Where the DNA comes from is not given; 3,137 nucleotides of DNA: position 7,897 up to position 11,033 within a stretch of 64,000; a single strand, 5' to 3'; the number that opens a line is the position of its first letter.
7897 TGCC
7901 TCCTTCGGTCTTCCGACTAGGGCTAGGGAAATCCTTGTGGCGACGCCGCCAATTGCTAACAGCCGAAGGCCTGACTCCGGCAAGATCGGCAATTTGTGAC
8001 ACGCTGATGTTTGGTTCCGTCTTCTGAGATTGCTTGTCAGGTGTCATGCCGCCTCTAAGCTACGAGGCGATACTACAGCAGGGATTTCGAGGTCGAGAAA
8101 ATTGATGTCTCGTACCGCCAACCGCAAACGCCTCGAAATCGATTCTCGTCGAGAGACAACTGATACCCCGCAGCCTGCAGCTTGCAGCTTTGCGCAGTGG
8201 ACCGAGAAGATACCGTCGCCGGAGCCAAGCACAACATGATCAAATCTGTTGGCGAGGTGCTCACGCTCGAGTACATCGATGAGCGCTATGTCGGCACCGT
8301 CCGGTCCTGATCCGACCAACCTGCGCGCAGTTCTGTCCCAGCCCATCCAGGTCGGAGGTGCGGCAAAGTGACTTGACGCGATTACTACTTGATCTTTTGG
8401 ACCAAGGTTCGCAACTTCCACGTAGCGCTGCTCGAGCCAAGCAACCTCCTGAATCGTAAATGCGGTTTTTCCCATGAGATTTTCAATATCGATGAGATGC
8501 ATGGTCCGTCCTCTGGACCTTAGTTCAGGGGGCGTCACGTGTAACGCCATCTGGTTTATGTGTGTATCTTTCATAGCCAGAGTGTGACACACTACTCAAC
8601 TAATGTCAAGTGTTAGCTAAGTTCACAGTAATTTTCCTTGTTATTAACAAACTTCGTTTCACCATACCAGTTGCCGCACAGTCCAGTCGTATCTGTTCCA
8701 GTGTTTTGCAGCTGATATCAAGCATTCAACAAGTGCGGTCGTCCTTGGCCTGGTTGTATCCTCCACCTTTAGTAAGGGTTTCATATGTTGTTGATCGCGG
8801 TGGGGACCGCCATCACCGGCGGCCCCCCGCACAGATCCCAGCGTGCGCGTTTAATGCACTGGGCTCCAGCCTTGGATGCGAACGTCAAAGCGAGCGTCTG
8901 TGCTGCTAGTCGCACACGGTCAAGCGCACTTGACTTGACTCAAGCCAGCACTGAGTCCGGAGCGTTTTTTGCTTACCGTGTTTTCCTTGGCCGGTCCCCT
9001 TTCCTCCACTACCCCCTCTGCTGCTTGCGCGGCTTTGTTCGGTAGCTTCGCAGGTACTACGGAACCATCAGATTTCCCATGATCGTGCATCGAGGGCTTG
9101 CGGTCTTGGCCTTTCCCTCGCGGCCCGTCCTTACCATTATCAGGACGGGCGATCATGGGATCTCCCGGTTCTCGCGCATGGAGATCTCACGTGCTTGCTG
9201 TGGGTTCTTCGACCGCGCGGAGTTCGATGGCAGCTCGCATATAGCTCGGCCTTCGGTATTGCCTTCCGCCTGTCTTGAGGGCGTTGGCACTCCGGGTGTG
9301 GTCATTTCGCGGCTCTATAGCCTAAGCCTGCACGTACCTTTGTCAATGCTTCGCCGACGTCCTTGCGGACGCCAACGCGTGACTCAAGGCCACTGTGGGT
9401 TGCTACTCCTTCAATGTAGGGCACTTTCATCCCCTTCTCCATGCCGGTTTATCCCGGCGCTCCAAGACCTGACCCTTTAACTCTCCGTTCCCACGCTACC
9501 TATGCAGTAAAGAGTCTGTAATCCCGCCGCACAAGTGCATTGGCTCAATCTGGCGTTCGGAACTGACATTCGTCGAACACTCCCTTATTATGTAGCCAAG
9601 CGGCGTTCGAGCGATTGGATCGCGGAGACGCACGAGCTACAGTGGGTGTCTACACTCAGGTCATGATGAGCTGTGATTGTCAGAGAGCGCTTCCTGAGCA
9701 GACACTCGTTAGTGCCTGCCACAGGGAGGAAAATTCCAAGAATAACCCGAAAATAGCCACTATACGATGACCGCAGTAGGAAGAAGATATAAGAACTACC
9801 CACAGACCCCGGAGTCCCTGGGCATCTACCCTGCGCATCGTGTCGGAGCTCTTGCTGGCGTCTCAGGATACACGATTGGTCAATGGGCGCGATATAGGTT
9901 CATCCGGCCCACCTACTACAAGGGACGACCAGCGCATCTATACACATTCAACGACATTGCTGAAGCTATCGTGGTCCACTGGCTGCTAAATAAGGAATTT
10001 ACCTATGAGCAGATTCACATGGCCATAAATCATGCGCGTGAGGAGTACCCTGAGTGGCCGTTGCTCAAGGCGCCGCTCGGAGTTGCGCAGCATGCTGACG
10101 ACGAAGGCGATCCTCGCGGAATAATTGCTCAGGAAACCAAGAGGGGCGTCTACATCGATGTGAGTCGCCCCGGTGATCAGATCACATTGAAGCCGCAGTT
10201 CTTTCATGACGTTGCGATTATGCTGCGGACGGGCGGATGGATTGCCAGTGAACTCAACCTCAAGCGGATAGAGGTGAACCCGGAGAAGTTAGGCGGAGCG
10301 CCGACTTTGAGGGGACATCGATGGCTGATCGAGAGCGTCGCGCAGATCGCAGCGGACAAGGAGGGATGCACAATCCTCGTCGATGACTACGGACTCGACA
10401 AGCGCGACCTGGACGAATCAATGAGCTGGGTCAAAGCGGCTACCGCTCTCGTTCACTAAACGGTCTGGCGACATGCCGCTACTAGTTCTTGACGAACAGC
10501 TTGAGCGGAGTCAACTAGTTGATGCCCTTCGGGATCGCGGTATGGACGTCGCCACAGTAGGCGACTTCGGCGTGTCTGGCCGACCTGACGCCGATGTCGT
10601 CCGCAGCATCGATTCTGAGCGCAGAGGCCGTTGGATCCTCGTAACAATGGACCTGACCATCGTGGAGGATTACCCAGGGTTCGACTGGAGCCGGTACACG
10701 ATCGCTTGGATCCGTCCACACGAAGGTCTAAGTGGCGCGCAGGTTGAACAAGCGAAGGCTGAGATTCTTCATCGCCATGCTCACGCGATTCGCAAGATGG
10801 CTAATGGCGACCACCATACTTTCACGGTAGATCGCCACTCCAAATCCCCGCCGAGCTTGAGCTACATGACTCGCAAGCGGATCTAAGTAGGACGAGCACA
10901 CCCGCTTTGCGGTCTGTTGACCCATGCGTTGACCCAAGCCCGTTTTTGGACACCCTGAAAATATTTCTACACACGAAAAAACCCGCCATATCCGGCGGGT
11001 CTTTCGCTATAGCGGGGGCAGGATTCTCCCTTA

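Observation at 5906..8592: Translationally coupled NYN-nuclease-like gene and HTH-fused m6A methyltransferase/TRD gene: candidate non-canonical restriction or defence module beside a type I R-M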

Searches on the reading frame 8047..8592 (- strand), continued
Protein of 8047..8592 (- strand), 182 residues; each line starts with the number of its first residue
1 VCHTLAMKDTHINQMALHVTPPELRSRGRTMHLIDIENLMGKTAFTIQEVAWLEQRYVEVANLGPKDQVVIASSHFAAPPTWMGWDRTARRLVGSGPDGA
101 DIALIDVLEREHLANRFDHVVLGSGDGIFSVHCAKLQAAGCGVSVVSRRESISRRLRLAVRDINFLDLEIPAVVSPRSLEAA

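Call 40: fold_search(model_id=the predicted structure, library=pdb)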
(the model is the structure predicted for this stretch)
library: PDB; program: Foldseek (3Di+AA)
matches with E <= 10: 1100; with E <= 0.001: 2
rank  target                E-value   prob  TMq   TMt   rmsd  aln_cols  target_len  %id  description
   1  2qip                  1.4e-04  1.00  0.54  0.51   5.5       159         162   16  Crystal structure of a protein of unknown function VPA0982 from Vibrio parahaemolyticus RIMD 2210633 (released 2007-07-24)
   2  5yaa_D                8.6e-04  1.00  0.63  0.64   3.7       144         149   13  Crystal structure of Marf1 NYN domain from Mus musculus (released 2018-10-03)
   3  5yaa_C                1.3e-03  1.00  0.65  0.66   3.4       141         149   14  Crystal structure of Marf1 NYN domain from Mus musculus (released 2018-10-03)
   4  6fdl_B                1.3e-03  1.00  0.66  0.66   3.3       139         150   16  Crystal structure of the NYN domain of human MARF1 (released 2018-11-07)
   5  5yaa_A                1.3e-03  1.00  0.61  0.62   4.0       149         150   13  Crystal structure of Marf1 NYN domain from Mus musculus (released 2018-10-03)
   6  8rkz_A                5.8e-03  0.97  0.47  0.38   8.0       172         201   15  Crystal structure of a cysteine hydrolase from Phytophthora infestans (released 2025-01-15)
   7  8rkz_B                2.5e-02  0.85  0.45  0.37   7.8       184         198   14  Crystal structure of a cysteine hydrolase from Phytophthora infestans (released 2025-01-15)
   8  1yac_A                3.7e-02  0.94  0.49  0.39   5.7       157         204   12  THE 1.8 ANGSTROM CRYSTAL STRUCTURE OF THE YCAC GENE PRODUCT FROM ESCHERICHIA COLI REVEALS AN OCTAMERIC HYDROLASE OF UN (released 1999-02-16)
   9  7te2                  5.4e-02  0.30  0.28  0.23  11.6       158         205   14  Crystal Structure of AerR from Rhodobacter capsulatus at 2.25 A. (released 2022-08-31)
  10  7f9o_6                6.2e-02  0.66  0.41  0.22   5.5       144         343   10  PSI-NDH supercomplex of Barley (released 2021-12-22)
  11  4wgf_A                7.5e-02  0.85  0.49  0.39   5.6       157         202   12  YcaC from Pseudomonas aeruginosa with hexane-2,5-diol and covalent acrylamide (released 2015-07-29)
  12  3gbv_B                8.0e-02  0.38  0.38  0.24   8.5       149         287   10  Crystal structure of a putative LacI transcriptional regulator from Bacteroides fragilis (released 2009-03-10)
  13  8k3h_A                8.5e-02  0.23  0.27  0.13   7.5       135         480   10  Cryo-EM structure of PseP with NAD at 2.86 angstrom resolution (released 2024-07-17)
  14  4ki7_D                1.0e-01  0.47  0.38  0.40   6.4       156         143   12  Design and structural analysis of aromatic inhibitors of type II dehydroquinase from Mycobacterium tuberculosis - comp (released 2014-05-14)
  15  4tla_B                1.1e-01  0.30  0.36  0.29   7.1       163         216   13  Crystal structure of N-terminal C1 domain of KaiC (released 2015-07-01)
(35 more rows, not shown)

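Call 53: get_annotated_region(hit=H3, flank=8000)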
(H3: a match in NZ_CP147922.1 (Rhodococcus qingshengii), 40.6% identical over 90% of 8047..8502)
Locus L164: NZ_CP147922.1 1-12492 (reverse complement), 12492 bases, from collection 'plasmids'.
description: Rhodococcus qingshengii strain 190158 plasmid unnamed, complete sequence
organism: Rhodococcus qingshengii (NCBI taxid 334542)
taxonomy: Bacteria; Actinomycetota; Actinomycetes; Mycobacteriales; Nocardiaceae; Rhodococcus; Rhodococcus qingshengii
host: -; source: sediment,mangrove; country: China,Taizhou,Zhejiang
typing (MOB-suite, as given by PLSDB): mobilizable; relaxase MOBP
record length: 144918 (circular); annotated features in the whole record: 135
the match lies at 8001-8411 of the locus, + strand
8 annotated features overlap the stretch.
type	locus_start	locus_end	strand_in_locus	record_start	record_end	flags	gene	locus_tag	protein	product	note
CDS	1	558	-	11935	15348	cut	-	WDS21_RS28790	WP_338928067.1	helicase-related protein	-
CDS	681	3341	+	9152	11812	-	-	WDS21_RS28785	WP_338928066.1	DEAD/DEAH box helicase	-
CDS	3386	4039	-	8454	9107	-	-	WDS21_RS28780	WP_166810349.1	hypothetical protein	-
CDS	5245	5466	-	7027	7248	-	-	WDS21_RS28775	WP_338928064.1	hypothetical protein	-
CDS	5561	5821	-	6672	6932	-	-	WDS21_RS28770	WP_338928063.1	hypothetical protein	-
CDS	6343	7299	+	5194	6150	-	-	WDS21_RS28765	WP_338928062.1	recombinase family protein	GO:0006310 - DNA recombination [Evidence IEA]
CDS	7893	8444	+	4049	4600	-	-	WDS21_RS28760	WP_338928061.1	NYN domain-containing protein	-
CDS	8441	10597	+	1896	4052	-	-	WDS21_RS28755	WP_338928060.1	N-6 DNA methylase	GO:0006306 - DNA methylation [Evidence IEA]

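Call 54: get_annotated_region(hit=H6, flank=8000)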
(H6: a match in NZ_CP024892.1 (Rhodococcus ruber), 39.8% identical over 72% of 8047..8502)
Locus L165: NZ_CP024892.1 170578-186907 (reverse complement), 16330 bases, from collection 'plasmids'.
description: Rhodococcus ruber strain YYL plasmid pYYL1.1, complete sequence
organism: Rhodococcus ruber (NCBI taxid 1830)
taxonomy: Bacteria; Actinomycetota; Actinomycetes; Mycobacteriales; Nocardiaceae; Rhodococcus; Rhodococcus ruber
host: -; source: cell culture,activated sludge from pharmaceutical waste in Shaoxing China; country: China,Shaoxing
typing (MOB-suite, as given by PLSDB): conjugative; relaxase MOBF; mating-pair formation MPF_T
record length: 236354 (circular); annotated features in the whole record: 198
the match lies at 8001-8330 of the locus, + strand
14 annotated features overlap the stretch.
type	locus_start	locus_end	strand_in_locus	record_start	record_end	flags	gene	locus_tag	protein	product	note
CDS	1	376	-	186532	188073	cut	-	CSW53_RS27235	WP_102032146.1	RAMP superfamily CRISPR-associated protein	-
CDS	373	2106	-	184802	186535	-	-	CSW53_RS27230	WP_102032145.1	hypothetical protein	-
CDS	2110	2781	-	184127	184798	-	-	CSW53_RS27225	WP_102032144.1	hypothetical protein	-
CDS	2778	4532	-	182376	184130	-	-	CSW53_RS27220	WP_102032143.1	hypothetical protein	-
CDS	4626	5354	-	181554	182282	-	-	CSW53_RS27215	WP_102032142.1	hypothetical protein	-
CDS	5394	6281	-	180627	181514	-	-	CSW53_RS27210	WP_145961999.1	hypothetical protein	-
CDS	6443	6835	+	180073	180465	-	-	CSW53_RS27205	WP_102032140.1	hypothetical protein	-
CDS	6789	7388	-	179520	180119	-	-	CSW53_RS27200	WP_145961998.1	hypothetical protein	-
CDS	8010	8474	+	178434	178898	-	-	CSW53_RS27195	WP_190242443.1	NYN domain-containing protein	-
CDS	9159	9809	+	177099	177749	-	-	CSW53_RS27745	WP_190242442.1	GNAT family N-acetyltransferase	-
CDS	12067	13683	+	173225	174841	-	-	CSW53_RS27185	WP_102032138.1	IS1634 family transposase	-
CDS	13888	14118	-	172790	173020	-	-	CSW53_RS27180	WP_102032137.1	cold shock domain-containing protein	-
CDS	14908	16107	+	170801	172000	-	-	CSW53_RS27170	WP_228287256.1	tyrosine-type recombinase/integrase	GO:0015074 - DNA integration [Evidence IEA]; GO:0006310 - DNA recombination [Evidence IEA]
CDS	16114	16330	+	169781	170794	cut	-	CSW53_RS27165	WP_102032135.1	hypothetical protein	-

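Call 55: get_annotated_region(hit=H9, flank=8000)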
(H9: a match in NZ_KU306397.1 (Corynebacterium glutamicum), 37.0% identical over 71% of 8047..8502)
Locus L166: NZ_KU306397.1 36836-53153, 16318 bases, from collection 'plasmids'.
description: Corynebacterium glutamicum strain DSM 1412 plasmid pBL90, complete sequence
organism: Corynebacterium glutamicum (NCBI taxid 1718)
taxonomy: Bacteria; Actinomycetota; Actinomycetes; Mycobacteriales; Corynebacteriaceae; Corynebacterium; Corynebacterium glutamicum
host: -; source: -; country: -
typing (MOB-suite, as given by PLSDB): mobilizable; relaxase MOBF
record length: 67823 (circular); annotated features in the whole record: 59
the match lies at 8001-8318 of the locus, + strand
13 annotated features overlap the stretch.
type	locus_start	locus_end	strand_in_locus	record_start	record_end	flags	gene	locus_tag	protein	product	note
CDS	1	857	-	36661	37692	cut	-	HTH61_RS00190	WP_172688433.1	recombinase family protein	GO:0006310 - DNA recombination [Evidence IEA]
CDS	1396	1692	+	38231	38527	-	-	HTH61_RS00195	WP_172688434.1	hypothetical protein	-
CDS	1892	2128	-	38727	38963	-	-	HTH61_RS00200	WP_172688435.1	hypothetical protein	-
CDS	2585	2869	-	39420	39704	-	-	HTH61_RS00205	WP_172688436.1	CBS domain-containing protein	-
CDS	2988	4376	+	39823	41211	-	-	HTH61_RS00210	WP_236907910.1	SIR2 family protein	-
CDS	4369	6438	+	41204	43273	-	-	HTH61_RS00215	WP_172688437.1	DUF87 domain-containing protein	-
CDS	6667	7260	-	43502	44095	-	-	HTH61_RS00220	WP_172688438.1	helix-turn-helix transcriptional regulator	-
CDS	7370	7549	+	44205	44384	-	-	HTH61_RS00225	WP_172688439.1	hypothetical protein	-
CDS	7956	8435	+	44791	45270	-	-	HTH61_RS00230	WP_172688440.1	NYN domain-containing protein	-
CDS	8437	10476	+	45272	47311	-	-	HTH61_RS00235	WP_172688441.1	N-6 DNA methylase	GO:0006306 - DNA methylation [Evidence IEA]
CDS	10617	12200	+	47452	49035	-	-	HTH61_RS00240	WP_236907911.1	class I SAM-dependent DNA methyltransferase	-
CDS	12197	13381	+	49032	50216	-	-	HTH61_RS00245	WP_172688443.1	restriction endonuclease subunit S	GO:0006304 - DNA modification [Evidence IEA]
CDS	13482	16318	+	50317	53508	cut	-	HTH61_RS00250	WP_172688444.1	type I restriction endonuclease subunit R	-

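Call 56: get_annotated_region(hit=H16, flank=8000)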
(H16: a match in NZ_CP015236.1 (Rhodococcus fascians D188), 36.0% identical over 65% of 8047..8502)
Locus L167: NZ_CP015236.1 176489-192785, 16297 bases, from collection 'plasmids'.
description: Rhodococcus fascians D188 plasmid pFiD188, complete sequence
organism: Rhodococcus fascians D188 (NCBI taxid 1051973)
taxonomy: Bacteria; Actinomycetota; Actinomycetes; Mycobacteriales; Nocardiaceae; Rhodococcus; Rhodococcus fascians; Rhodococcus fascians D188
host: -; source: Chrysanthemum x morifolium,Culture; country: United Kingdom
typing (MOB-suite, as given by PLSDB): non-mobilizable
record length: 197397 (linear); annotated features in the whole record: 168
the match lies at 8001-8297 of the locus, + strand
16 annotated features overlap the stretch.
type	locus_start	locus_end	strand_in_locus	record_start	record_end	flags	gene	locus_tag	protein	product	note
CDS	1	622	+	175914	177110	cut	-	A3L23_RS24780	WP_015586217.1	hypothetical protein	-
CDS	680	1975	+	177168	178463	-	-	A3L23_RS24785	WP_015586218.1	AAA family ATPase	-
CDS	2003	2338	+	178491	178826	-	-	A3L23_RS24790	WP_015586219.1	hypothetical protein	-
CDS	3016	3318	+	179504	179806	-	-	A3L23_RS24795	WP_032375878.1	hypothetical protein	-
CDS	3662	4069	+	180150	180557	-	-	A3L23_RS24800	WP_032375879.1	hypothetical protein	-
CDS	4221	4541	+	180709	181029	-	-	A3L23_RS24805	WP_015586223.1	hypothetical protein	-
CDS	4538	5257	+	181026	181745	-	-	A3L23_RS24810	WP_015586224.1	HNH endonuclease family protein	-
CDS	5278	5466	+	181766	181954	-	-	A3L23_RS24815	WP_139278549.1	hypothetical protein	-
CDS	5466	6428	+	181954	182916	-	-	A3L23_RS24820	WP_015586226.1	phage Gp37/Gp68 family protein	-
CDS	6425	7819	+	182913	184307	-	-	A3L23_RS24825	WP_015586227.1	DNA cytosine methyltransferase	-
CDS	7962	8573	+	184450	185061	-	-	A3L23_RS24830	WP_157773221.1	NYN domain-containing protein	-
CDS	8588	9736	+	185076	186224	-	-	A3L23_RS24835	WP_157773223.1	DUF4407 domain-containing protein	-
CDS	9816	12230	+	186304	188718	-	-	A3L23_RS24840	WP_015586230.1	DUF4407 domain-containing protein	-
CDS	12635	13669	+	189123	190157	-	-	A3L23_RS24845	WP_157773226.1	protein phosphatase 2C domain-containing protein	-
CDS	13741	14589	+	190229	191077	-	-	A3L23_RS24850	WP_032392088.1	FHA domain-containing protein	-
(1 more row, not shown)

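Call 87: search_protein_families(library=pfam, proteins=[window:8047-8574:-], max_evalue=0.001)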
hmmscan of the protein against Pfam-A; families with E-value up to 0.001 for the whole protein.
window:8047-8574:- (176 aa): 1 family
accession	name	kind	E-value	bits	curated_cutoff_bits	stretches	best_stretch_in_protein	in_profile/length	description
PF01936.24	NYN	-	7.1e-07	30.3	24.2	1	90-155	73-139/145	NYN domain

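Call 94: find_related_loci(query=A1, collection=viral_contigs, flank=6000)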
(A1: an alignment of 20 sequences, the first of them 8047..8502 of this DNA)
Query A1 (152 aa) in viral_contigs; peptide patterns used: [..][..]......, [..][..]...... (x = any residue, [..] = any of these).
108 stretches matched a pattern, but none encodes a relative of the query by tblastn (E <= 1e-3).

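Call 98: search_protein_representatives(alignment_id=A2)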
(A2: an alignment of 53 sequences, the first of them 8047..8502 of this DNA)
Query: 53 sequences, 174 profile positions. Proteins with E-value up to 0.001 (for the whole library): 2466; up to 1e-10: 1720; up to 1e-30: 633. The best 150 are listed.
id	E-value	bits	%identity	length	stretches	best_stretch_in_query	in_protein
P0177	3.5e-62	225.1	-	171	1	18-166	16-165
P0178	4.0e-61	221.6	-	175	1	12-166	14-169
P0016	4.5e-60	218.2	-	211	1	6-168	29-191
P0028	6.5e-60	217.7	-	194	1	13-169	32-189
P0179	2.0e-59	216.2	-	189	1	12-166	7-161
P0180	1.4e-57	210.1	-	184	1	16-166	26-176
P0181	3.7e-57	208.7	-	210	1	12-168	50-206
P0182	9.5e-57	207.4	-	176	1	7-165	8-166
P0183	1.4e-56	206.9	-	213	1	12-166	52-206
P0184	8.7e-56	204.3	-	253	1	10-171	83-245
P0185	8.1e-55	201.1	-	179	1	11-165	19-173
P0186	2.4e-54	199.6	-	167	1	14-166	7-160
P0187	3.0e-53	196.0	-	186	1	12-167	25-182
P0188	3.6e-53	195.7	-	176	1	14-167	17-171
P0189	4.1e-53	195.6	-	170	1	19-166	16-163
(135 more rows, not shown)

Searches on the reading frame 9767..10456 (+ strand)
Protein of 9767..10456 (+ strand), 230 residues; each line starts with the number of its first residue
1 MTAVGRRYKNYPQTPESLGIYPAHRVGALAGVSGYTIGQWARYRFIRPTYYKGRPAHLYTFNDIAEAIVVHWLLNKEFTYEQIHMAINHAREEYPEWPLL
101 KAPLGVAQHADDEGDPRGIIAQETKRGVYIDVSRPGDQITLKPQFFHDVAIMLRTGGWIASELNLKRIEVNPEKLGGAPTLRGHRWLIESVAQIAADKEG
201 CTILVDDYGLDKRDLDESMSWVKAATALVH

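Call 41: search_protein_families(library=pfam, proteins=[window:9767-10456:+], max_evalue=0.01)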
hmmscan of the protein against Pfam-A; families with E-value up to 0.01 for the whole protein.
window:9767-10456:+ (230 aa): 2 families
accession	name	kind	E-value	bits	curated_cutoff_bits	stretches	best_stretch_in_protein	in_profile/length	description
PF04255.20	DUF433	-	4.9e-05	23.5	23.6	1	168-218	1-52/56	Protein of unknown function (DUF433)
PF13411.12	MerR_1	-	0.0027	18.2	21.6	1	25-88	5-67/69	MerR HTH family regulatory protein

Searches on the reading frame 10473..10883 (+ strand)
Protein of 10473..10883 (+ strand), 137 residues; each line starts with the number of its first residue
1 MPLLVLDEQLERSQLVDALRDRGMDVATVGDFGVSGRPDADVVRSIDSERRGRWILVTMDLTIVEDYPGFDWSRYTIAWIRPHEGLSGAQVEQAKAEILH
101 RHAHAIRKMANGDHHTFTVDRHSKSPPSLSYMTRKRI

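Call 41: search_protein_families(library=pfam, proteins=[window:10473-10883:+], max_evalue=0.01)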
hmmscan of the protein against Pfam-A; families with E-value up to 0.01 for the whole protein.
window:10473-10883:+ (137 aa): 2 families
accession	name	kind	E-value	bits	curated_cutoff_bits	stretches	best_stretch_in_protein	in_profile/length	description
PF18480.7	DUF5615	-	4.3e-05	23.8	23.8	1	4-61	3-56/110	Domain of unknown function (DUF5615)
PF18478.7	PIN_10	-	0.00056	20.4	26.2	1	4-63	3-62/84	PIN like domain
